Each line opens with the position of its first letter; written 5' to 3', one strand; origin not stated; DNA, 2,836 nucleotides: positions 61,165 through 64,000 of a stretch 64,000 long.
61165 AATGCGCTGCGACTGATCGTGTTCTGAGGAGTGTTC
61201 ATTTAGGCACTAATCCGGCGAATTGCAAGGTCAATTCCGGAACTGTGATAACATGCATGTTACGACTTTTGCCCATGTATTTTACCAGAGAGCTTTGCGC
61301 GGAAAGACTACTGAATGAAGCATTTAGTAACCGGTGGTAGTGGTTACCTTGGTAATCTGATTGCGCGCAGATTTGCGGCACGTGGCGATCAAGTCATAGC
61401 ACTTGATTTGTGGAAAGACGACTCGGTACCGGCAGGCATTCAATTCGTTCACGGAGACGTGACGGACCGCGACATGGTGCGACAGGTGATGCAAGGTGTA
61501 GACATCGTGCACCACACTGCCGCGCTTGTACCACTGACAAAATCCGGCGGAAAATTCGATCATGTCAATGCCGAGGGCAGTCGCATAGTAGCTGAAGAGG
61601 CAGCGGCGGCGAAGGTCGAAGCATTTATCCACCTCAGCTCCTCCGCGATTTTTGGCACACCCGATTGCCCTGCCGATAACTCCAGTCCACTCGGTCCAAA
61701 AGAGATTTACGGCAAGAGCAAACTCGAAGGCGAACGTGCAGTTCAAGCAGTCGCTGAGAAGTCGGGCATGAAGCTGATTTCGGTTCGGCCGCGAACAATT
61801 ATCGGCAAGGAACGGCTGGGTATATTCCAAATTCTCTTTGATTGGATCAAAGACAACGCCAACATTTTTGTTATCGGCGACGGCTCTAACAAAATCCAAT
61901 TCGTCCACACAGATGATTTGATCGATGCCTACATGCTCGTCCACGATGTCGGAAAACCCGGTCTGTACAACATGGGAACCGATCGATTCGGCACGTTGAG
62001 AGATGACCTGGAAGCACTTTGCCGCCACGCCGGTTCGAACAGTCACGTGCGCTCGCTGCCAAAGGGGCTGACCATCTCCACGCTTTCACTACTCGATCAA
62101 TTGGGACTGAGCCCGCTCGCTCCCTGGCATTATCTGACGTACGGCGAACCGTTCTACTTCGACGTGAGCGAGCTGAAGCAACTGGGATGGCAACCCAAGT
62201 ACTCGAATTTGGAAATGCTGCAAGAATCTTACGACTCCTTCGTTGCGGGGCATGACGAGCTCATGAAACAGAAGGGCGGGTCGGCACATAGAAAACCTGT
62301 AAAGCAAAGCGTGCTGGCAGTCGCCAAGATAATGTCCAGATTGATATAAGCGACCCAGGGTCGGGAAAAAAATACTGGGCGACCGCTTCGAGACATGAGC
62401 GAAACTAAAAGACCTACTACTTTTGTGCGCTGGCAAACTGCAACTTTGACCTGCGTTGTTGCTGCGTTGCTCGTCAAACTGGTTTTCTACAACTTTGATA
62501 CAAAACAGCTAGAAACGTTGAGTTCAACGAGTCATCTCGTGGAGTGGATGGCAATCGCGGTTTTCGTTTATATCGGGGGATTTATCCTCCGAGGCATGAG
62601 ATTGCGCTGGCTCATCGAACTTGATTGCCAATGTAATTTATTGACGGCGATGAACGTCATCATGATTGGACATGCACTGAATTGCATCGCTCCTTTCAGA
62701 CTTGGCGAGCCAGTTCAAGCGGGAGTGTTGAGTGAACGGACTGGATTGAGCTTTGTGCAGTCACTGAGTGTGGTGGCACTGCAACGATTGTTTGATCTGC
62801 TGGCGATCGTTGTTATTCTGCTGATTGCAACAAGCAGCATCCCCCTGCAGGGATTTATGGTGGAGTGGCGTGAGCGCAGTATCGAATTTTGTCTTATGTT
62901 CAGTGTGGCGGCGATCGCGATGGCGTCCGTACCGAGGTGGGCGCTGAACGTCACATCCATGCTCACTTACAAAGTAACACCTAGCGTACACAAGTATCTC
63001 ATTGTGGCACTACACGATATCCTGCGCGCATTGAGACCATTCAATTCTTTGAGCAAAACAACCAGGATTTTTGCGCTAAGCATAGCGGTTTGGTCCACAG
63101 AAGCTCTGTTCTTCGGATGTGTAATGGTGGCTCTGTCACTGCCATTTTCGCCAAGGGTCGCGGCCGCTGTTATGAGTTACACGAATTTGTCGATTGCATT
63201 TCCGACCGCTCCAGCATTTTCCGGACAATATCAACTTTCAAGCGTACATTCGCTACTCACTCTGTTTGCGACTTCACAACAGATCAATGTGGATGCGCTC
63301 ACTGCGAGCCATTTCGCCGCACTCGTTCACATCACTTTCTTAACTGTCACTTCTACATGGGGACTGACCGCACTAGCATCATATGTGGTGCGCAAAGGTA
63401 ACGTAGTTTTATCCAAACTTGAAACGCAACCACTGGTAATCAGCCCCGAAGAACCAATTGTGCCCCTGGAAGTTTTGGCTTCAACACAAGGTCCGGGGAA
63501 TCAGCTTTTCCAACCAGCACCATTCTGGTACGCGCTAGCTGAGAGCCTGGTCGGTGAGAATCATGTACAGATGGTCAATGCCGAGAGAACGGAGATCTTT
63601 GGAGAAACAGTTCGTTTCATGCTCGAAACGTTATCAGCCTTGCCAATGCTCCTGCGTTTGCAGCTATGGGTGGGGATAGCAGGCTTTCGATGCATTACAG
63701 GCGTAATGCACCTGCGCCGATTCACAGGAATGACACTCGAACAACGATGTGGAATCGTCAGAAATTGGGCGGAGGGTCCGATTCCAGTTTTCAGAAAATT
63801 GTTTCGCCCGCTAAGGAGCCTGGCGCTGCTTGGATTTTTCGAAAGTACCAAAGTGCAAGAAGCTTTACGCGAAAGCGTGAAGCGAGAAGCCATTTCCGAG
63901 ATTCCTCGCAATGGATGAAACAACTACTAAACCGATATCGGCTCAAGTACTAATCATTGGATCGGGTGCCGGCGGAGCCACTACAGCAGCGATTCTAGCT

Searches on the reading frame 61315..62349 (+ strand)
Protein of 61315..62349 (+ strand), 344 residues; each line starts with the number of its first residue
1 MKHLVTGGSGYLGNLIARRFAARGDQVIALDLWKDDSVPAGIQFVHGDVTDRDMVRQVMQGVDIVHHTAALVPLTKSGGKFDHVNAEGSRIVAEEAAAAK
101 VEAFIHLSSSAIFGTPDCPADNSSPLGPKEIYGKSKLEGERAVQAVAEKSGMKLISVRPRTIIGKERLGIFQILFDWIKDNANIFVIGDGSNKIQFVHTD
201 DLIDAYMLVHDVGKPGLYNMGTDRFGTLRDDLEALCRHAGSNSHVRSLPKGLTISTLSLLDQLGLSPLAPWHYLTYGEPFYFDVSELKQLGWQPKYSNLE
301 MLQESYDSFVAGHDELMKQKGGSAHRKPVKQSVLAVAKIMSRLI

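Call 27: search_protein_families(library=pfam, proteins=[window:61315-62349:+], max_evalue=0.001)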
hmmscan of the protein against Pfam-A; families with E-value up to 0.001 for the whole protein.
window:61315-62349:+ (344 aa): 9 families
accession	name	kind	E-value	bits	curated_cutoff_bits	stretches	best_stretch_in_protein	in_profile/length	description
PF01370.27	Epimerase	-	3.6e-37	128.5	20.9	1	4-221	2-240/240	NAD dependent epimerase/dehydratase family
PF01073.25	3Beta_HSD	-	1.3e-21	77.3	22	1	4-208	1-227/280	3-beta hydroxysteroid dehydrogenase/isomerase family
PF16363.11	GDP_Man_Dehyd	-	1.9e-20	74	27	1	4-304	1-331/332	GDP-mannose 4,6 dehydratase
PF04321.23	RmlD_sub_bind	-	2.1e-17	63.6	27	1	1-189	1-178/287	RmlD substrate binding domain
PF07993.18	NAD_binding_4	-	9e-13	48.4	20.1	1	30-172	49-217/258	Male sterility protein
PF13460.12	NAD_binding_10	-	4.8e-11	43.3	27.2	1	7-162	1-146/184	NAD(P)H-binding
PF02719.21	Polysacc_synt_2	-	1.8e-08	34.3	20.2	1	38-158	52-167/293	Polysaccharide biosynthesis protein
PF05368.20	NmrA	-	4.5e-05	23.6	27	1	4-106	6-104/298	NmrA-like family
PF00106.31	adh_short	-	0.00054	19.9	26.6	1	4-63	4-72/195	short chain dehydrogenase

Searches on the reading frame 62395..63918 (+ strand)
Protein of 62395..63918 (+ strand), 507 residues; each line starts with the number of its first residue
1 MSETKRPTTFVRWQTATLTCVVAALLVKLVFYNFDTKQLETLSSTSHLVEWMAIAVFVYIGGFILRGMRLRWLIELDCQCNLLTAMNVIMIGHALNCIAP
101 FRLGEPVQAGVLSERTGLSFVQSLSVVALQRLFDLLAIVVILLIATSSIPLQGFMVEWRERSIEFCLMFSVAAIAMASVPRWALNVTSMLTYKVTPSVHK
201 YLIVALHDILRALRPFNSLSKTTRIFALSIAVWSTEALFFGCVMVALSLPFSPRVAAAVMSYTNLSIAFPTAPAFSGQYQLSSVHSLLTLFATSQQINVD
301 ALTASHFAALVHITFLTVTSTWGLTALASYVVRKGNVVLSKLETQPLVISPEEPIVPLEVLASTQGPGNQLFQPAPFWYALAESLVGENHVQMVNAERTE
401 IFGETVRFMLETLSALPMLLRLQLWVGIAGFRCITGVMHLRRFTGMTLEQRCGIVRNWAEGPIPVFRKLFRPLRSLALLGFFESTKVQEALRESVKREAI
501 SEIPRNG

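Call 27: search_protein_families(library=pfam, proteins=[window:62395-63918:+], max_evalue=0.001)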
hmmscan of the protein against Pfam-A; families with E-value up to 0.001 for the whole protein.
window:62395-63918:+ (507 aa): 1 family
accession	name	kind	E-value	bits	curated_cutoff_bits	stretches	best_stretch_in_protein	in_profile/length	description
PF03706.18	LPG_synthase_TM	-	6.2e-31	108.4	33.4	1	19-314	4-293/302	Lysylphosphatidylglycerol synthase TM region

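Call 36: find_encoding_contigs(protein=window:62395-63918:+, flank=10000, max_places=4)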
Protein window:62395-63918:+ (507 aa): 7 contigs read that carry it; 4 places shown.
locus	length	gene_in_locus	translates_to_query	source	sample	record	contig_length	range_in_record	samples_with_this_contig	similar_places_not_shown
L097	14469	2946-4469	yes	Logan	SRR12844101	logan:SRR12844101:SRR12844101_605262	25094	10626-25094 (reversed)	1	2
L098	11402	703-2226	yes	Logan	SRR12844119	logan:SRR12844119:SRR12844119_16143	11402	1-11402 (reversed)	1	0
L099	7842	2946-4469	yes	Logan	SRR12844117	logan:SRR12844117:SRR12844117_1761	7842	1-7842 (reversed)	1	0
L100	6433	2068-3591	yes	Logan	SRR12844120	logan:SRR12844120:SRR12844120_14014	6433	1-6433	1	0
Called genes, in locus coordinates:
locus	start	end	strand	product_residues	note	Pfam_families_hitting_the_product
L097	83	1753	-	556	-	-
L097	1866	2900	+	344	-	PF01073:3Beta_HSD, PF01370:Epimerase, PF02719:Polysacc_synt_2 (weak), PF04321:RmlD_sub_bind, PF13460:NAD_binding_10, PF16363:GDP_Man_Dehyd, PF07993:NAD_binding_4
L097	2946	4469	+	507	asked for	PF03706:LPG_synthase_TM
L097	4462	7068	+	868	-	PF00732:GMC_oxred_N, PF01266:DAO, PF05199:GMC_oxred_C, PF01073:3Beta_HSD, PF01370:Epimerase, PF02719:Polysacc_synt_2, PF04321:RmlD_sub_bind, PF07993:NAD_binding_4, +5 more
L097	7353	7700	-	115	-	-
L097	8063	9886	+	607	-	PF00664:ABC_membrane, PF03193:RsgA_GTPase (faint), PF00005:ABC_tran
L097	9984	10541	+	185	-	-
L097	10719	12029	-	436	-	PF16396:DUF5005, PF13810:DUF4185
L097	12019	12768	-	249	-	-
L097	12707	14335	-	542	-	PF00118:Cpn60_TCP1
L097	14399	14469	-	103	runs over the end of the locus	PF00166:Cpn10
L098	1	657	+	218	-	?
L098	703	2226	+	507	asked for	PF03706:LPG_synthase_TM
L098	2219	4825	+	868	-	PF00732:GMC_oxred_N, PF01266:DAO, PF05199:GMC_oxred_C, PF01073:3Beta_HSD, PF01370:Epimerase, PF02719:Polysacc_synt_2, PF04321:RmlD_sub_bind, PF07993:NAD_binding_4, +5 more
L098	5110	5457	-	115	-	-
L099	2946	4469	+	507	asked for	PF03706:LPG_synthase_TM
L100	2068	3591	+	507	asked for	PF03706:LPG_synthase_TM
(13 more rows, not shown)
